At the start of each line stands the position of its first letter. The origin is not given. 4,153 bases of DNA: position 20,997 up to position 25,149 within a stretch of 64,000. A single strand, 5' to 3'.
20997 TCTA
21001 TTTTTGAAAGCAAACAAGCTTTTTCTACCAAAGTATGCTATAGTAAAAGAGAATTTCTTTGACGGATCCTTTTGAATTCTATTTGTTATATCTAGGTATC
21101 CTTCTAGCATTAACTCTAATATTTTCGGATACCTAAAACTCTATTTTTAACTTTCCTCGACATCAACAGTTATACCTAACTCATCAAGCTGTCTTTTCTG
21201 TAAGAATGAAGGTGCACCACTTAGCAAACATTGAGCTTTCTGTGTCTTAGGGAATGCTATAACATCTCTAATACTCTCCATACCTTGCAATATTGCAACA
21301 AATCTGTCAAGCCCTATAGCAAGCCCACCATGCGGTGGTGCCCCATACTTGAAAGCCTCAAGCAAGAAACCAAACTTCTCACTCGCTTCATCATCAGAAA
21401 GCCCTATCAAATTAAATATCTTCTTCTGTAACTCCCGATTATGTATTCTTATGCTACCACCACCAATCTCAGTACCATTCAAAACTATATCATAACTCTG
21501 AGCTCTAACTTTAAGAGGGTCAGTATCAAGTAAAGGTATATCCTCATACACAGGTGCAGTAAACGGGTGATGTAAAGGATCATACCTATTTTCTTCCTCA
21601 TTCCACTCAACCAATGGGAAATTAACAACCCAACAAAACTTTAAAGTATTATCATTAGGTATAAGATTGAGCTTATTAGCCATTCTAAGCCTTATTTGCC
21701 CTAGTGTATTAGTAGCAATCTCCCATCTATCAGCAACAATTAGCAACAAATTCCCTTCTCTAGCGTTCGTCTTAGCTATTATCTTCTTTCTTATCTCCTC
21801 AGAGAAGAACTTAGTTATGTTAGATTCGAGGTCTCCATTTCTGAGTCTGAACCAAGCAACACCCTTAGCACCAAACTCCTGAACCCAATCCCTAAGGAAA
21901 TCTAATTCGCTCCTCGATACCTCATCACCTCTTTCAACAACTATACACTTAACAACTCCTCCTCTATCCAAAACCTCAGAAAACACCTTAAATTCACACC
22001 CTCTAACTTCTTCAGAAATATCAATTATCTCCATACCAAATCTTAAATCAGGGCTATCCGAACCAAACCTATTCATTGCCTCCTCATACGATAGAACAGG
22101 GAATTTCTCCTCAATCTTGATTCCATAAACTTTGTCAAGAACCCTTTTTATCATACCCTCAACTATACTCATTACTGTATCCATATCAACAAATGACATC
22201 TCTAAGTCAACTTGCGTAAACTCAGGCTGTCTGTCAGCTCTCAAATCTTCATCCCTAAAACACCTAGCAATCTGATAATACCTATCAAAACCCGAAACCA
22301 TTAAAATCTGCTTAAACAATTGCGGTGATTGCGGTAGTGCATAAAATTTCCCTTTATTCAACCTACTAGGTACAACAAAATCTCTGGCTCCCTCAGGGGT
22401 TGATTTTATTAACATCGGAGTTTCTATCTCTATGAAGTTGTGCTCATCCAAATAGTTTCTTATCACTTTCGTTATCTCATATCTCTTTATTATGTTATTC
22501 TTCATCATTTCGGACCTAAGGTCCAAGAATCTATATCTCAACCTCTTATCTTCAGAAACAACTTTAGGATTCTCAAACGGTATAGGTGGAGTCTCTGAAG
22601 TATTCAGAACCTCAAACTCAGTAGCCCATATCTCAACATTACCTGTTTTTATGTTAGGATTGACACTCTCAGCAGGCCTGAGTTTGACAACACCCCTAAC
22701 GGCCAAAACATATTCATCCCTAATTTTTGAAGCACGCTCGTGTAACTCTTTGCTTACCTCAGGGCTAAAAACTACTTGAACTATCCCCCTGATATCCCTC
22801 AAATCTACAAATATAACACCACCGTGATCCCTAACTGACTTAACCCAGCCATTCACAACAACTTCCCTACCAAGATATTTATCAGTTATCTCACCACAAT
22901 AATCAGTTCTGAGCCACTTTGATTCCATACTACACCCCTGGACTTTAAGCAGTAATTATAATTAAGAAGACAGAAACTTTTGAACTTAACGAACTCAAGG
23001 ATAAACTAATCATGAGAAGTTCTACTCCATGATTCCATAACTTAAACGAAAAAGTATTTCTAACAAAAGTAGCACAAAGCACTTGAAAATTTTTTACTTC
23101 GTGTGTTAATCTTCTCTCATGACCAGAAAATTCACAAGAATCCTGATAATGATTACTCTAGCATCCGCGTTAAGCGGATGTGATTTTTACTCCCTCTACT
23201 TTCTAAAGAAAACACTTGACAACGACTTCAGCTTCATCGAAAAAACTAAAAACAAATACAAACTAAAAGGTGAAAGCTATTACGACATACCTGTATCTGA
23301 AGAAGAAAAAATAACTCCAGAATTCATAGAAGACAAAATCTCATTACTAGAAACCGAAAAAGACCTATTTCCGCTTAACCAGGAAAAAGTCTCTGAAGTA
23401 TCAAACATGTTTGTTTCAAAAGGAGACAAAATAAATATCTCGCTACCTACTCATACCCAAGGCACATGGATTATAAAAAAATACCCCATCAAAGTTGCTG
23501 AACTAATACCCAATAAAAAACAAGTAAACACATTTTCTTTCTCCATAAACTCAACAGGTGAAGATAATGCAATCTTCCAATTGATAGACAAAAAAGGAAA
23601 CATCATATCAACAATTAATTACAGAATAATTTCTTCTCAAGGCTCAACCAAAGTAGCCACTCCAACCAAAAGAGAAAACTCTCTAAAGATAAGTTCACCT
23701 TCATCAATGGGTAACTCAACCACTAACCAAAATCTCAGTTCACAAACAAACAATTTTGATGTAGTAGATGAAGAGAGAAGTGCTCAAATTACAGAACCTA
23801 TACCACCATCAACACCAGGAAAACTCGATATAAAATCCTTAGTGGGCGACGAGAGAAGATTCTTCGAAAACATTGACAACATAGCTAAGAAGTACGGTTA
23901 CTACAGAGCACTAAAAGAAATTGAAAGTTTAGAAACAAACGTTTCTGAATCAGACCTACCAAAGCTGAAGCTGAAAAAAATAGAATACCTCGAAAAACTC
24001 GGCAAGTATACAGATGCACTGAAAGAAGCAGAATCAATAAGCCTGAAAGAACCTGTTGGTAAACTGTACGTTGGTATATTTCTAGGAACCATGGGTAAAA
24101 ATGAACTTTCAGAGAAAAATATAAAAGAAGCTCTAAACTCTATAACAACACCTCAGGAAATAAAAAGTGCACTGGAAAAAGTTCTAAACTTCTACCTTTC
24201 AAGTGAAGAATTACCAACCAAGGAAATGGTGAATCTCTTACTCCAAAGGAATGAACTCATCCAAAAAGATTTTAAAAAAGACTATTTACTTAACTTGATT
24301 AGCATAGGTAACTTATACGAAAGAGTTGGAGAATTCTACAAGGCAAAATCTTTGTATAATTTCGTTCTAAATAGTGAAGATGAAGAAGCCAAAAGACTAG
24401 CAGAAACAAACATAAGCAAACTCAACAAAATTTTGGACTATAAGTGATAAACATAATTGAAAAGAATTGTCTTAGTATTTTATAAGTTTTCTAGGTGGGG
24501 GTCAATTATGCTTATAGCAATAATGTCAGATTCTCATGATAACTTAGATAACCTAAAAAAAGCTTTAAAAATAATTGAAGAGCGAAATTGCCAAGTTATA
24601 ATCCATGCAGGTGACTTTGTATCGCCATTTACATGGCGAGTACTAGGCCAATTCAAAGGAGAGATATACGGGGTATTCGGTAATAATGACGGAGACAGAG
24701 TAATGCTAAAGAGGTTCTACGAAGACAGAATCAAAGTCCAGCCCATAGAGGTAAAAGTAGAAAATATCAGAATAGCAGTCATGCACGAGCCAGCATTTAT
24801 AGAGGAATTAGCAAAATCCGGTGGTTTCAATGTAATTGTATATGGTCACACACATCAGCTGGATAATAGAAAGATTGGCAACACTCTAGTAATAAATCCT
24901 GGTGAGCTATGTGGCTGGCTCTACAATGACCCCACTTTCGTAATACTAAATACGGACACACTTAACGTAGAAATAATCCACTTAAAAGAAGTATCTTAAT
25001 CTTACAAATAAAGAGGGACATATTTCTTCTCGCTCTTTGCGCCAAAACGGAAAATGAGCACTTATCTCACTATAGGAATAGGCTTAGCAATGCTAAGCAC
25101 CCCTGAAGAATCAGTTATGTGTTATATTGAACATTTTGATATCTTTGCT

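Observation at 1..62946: Predicted exported proteins are enriched in Thr-Asn, a candidate sequon for an uncharacterised protein modification (glycosylation?) system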

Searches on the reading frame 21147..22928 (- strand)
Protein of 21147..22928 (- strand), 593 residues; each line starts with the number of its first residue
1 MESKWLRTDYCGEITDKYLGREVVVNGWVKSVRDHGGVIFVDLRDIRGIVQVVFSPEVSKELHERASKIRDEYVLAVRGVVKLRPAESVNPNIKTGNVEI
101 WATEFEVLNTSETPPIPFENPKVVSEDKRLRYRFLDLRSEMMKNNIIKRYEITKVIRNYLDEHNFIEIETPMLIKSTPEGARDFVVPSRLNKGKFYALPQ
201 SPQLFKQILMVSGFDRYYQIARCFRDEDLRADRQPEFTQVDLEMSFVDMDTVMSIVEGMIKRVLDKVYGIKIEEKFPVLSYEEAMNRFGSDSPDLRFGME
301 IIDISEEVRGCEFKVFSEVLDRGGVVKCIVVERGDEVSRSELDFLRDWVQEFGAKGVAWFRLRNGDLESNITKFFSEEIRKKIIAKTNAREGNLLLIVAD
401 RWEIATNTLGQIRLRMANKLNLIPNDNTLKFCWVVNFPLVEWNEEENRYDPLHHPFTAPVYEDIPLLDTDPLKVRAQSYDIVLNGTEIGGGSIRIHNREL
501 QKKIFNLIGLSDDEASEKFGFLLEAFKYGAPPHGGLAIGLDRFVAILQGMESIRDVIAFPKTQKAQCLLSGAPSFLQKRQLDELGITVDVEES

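Call 5: find_related_loci(query=window:21147-22928:-, collection=genome_contigs, flank=10000)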
Query window:21147-22928:- (593 aa) in genome_contigs; peptide patterns used: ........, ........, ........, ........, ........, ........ (x = any residue, [..] = any of these).
306 stretches matched a pattern; 226 encode a relative of the query (tblastn E <= 1e-3); the best 80 are kept; 80 distinct loci.
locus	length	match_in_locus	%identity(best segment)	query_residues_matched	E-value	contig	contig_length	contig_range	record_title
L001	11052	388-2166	94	1-593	0e+0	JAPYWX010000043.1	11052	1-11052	MAG: Spirochaetes bacterium isolate RSWP19 scaffold_1008_c1, whole genome shotgun sequence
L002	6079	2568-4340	79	1-592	0e+0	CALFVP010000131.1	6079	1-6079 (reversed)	MAG: uncultured bacterium isolate H1_Bin_Bin_93_1 genome assembly, contig: c_000000317337, whole genome shotgun sequence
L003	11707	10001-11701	56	7-574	0e+0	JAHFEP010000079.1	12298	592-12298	MAG: Nitrospirae bacterium isolate nzgw271 NODE_5157_length_12299_cov_4.309328, whole genome shotgun sequence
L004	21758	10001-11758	56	7-592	0e+0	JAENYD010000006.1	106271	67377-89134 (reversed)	MAG: Clostridium thermobutyricum isolate B5_bin.2 B5_bin2_NODE_88_length_106271_cov_11.284533, whole genome shotgun sequ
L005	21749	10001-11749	55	7-589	0e+0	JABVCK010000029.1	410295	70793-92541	MAG: Bacillota bacterium isolate Ch29 Scaffold96, whole genome shotgun sequence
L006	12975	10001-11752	54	7-592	0e+0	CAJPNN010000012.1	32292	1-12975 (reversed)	MAG: Firmicutes bacterium isolate SRR9217393-mag-bin.11 genome assembly, contig: SRR9217393-mag-bin.11_204, whole genome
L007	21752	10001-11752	54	7-590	0e+0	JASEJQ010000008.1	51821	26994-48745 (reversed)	MAG: Thermoanaerobacteraceae bacterium isolate Yes75-04 NODE_8_length_51821_cov_8.407217, whole genome shotgun sequence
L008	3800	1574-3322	53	3-588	0e+0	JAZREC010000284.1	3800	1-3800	MAG: Clostridia bacterium isolate T1900045501_YK20190195.MAGScoT_cleanbin_000007 SGB_7500_k141_2415113, whole genome sho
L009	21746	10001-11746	54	7-588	0e+0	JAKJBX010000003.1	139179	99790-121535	MAG: Bacillota bacterium isolate UR.bin154 UR_contig_139, whole genome shotgun sequence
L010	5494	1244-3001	53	7-593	0e+0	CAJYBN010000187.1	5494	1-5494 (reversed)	MAG TPA_asm: uncultured Peptococcaceae bacterium isolate SRR1628697_bin.3_MetaBAT_v2.12.1_MAG genome assembly, contig: N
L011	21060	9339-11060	54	5-580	0e+0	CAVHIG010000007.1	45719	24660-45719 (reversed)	Anaerovoracaceae bacterium isolate H07617-L1_cleanbin_000005 genome assembly, contig: Spades_H07617-L1_contig_410, whole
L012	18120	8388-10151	54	3-592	0e+0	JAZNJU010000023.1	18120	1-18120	MAG: Clostridia bacterium isolate T1900044679_TS20190145.MAGScoT_cleanbin_000010 SGB_1662_k141_830011, whole genome shot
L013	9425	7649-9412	53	3-592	0e+0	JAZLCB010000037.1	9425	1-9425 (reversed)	MAG: Clostridia bacterium isolate T1900045054_TC20190047.MAGScoT_cleanbin_000019 SGB_4539_k141_715643, whole genome shot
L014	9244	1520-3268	53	3-588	0e+0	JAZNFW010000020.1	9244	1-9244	MAG: Clostridia bacterium isolate T1900044711_TS20190177.MAGScoT_cleanbin_000003 SGB_1832_k141_1257424, whole genome sho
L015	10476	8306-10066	53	3-592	0e+0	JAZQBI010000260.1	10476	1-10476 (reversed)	MAG: Clostridia bacterium isolate T1900044641_TS20190107.MAGScoT_cleanbin_000023 SGB_1256_k141_883875, whole genome shot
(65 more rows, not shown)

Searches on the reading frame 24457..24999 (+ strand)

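Call 50: search_protein_families(library=pfam, proteins=[window:24457-24999:+], max_evalue=0.00001)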
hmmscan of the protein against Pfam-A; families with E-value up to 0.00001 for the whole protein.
window:24457-24999:+ (180 aa): 3 families
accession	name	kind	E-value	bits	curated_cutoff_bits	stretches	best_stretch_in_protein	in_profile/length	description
PF12850.12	Metallophos_2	-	6.7e-33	114.3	27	1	18-168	1-153/154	Calcineurin-like phosphoesterase superfamily domain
PF00149.33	Metallophos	-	6.7e-13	49.9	21.5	1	18-90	1-82/191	Calcineurin-like phosphoesterase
PF14582.11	Metallophos_3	-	4.9e-07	29.8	28.2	0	114-152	201-240/259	Metallophosphoesterase, calcineurin superfamily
